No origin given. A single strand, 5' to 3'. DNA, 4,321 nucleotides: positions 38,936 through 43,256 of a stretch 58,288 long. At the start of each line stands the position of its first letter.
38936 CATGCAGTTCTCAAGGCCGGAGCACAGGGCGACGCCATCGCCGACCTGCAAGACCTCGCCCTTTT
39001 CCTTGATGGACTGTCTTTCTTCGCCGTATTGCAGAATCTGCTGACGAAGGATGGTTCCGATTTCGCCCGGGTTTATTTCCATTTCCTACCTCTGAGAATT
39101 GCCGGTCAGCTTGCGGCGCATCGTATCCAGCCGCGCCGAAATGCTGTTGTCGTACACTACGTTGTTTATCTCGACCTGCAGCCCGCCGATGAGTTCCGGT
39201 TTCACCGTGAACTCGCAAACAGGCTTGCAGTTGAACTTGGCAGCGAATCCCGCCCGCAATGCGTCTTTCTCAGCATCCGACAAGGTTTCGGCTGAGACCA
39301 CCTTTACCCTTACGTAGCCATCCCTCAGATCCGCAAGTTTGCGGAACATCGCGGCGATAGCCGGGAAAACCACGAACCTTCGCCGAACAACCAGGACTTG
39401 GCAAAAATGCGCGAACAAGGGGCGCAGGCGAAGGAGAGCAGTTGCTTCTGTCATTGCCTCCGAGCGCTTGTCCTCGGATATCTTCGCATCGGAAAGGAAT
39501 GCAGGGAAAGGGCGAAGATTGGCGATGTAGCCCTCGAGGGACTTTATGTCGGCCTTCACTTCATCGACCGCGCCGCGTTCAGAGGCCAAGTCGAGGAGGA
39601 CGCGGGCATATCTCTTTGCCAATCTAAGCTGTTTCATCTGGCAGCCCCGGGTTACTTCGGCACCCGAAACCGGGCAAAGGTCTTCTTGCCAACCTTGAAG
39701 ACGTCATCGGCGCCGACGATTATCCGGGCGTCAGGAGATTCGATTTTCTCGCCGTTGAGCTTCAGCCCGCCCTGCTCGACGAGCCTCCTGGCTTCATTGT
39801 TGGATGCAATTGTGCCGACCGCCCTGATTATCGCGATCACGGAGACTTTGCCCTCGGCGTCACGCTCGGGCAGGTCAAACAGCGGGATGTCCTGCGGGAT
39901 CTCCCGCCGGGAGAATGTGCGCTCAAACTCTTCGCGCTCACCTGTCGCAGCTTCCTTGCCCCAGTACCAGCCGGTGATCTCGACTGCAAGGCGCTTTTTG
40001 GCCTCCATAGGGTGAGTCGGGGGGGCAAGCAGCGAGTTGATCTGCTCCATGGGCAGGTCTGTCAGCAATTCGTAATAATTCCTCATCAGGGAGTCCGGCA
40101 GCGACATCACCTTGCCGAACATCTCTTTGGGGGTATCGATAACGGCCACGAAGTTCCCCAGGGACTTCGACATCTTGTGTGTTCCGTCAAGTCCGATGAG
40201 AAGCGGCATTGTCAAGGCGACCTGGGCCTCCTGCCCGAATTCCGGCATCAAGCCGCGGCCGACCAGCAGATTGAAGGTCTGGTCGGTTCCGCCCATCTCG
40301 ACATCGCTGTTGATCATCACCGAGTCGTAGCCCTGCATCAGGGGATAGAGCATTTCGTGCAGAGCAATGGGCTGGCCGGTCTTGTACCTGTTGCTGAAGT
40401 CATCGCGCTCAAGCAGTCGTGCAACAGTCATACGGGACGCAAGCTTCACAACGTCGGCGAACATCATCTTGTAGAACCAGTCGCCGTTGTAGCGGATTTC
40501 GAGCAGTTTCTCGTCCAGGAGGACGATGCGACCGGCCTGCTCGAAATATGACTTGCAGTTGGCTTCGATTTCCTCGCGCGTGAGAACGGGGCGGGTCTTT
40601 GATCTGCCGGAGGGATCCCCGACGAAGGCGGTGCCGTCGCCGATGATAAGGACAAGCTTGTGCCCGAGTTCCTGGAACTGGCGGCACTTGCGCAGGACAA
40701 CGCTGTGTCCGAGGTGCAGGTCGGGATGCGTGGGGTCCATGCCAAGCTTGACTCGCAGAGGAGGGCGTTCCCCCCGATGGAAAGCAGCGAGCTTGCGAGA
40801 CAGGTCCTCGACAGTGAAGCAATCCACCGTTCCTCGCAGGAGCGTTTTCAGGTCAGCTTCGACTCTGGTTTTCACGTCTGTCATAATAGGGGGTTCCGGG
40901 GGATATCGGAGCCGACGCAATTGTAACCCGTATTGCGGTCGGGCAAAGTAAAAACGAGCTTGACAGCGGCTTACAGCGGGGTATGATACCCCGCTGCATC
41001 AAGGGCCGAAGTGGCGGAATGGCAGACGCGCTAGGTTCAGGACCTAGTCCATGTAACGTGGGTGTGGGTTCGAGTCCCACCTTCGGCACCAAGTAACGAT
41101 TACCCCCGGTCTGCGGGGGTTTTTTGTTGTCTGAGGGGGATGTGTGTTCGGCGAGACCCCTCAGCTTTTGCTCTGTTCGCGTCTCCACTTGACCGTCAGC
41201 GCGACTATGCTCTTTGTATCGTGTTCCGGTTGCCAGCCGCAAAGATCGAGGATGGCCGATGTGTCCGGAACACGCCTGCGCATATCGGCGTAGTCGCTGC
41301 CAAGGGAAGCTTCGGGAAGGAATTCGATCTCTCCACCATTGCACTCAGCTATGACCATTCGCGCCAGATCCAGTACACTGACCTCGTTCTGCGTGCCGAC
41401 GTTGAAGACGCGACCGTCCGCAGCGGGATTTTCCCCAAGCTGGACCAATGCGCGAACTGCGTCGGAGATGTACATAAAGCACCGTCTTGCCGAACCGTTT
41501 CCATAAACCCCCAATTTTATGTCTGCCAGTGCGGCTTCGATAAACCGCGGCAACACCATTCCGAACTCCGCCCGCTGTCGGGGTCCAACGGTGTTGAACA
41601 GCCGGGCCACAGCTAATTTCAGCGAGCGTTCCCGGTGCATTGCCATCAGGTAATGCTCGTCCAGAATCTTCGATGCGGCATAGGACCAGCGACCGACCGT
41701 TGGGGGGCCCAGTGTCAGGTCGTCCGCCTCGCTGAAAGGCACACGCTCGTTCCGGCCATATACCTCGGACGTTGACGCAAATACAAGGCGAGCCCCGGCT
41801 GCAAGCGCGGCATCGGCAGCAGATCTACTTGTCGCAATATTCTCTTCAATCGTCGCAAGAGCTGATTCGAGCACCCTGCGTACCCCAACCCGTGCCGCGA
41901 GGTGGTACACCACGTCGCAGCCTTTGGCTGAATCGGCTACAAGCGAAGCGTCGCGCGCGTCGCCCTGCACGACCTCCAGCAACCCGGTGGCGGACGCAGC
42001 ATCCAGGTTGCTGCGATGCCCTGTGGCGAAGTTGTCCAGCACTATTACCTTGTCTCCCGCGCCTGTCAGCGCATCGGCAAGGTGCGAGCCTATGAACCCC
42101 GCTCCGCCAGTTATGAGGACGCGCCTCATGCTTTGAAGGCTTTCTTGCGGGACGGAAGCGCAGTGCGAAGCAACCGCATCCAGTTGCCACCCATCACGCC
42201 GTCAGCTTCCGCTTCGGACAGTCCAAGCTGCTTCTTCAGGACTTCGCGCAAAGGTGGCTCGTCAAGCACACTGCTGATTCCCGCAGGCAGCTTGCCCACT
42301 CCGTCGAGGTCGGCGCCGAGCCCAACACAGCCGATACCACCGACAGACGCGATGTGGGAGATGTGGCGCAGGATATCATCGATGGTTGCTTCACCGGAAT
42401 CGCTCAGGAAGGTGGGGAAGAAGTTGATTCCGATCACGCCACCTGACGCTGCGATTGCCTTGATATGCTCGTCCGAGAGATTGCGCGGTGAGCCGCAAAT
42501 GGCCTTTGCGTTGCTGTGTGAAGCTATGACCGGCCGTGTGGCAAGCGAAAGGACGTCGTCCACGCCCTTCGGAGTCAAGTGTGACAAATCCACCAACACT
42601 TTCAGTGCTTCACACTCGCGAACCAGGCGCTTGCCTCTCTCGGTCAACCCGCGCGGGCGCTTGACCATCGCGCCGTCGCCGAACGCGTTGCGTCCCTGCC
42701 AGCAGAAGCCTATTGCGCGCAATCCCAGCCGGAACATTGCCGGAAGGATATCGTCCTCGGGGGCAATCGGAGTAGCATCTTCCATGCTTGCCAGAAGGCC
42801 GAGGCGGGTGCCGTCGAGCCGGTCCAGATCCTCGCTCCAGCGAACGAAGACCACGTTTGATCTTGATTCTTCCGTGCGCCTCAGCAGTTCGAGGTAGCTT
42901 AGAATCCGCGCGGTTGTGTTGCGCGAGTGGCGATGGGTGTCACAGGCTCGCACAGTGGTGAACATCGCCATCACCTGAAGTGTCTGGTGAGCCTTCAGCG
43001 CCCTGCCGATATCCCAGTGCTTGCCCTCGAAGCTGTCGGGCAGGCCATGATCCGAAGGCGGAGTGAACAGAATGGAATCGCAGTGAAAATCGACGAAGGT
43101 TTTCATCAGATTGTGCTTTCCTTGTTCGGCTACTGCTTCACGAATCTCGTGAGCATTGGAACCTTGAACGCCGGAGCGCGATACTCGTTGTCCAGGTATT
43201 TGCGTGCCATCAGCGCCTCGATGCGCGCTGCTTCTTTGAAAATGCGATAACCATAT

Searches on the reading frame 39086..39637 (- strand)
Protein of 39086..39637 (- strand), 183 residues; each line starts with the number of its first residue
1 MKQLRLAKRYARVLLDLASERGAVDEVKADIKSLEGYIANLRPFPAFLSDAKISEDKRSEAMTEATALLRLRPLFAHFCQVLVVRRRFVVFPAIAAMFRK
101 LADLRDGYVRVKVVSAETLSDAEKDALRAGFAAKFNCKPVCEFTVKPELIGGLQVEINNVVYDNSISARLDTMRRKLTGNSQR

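Call 92: search_protein_families(library=pfam, proteins=[window:39086-39637:-], max_evalue=0.01)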
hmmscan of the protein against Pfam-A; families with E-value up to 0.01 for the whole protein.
window:39086-39637:- (183 aa): 1 family
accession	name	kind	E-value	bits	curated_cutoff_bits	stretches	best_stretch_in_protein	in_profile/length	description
PF00213.23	OSCP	-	1.2e-38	133.3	22.3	1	6-177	1-172/172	ATP synthase delta (OSCP) subunit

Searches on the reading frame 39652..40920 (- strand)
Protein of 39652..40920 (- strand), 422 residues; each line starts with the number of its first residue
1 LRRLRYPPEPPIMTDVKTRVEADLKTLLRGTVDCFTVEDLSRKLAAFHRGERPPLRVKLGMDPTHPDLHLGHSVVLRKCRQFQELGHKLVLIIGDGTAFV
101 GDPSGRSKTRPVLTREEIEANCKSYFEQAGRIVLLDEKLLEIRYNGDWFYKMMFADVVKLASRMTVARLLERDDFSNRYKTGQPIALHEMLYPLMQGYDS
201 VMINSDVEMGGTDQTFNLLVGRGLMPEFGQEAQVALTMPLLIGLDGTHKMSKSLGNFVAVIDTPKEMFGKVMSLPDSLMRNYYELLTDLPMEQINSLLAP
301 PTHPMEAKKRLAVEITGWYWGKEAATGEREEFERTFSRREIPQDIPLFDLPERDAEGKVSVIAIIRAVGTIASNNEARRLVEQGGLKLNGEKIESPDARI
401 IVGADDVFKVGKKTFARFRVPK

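Call 92: search_protein_families(library=pfam, proteins=[window:39652-40920:-], max_evalue=0.01)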
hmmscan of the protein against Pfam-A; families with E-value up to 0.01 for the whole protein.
window:39652-40920:- (422 aa): 3 families
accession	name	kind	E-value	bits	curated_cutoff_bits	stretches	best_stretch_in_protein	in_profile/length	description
PF00579.31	tRNA-synt_1b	-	2.2e-68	231.2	21.1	1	53-336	4-291/292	tRNA synthetases class I (W and Y)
PF01479.30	S4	-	0.00047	20.3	22.8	1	374-398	16-40/48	S4 domain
PF22421.1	SYY_C-terminal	-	0.00075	19.8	27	1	349-400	8-60/83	Tyrosine--tRNA ligase SYY-like C-terminal domain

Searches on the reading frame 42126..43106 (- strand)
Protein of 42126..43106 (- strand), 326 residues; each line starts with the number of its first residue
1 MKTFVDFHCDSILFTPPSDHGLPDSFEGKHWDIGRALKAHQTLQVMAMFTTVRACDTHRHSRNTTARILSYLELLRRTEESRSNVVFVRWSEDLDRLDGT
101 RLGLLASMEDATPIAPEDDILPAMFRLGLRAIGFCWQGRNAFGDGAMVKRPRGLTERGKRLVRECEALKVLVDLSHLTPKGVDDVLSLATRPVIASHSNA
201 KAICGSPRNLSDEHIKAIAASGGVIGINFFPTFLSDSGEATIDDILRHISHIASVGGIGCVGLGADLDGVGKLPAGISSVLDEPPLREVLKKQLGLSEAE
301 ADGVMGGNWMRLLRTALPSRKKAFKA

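Call 92: search_protein_families(library=pfam, proteins=[window:42126-43106:-], max_evalue=0.01)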
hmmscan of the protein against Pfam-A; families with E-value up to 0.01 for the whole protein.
window:42126-43106:- (326 aa): 1 family
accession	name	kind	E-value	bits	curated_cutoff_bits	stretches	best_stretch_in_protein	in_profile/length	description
PF01244.27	Peptidase_M19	-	4.5e-77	259.8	26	1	4-314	8-318/319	Membrane dipeptidase (Peptidase family M19)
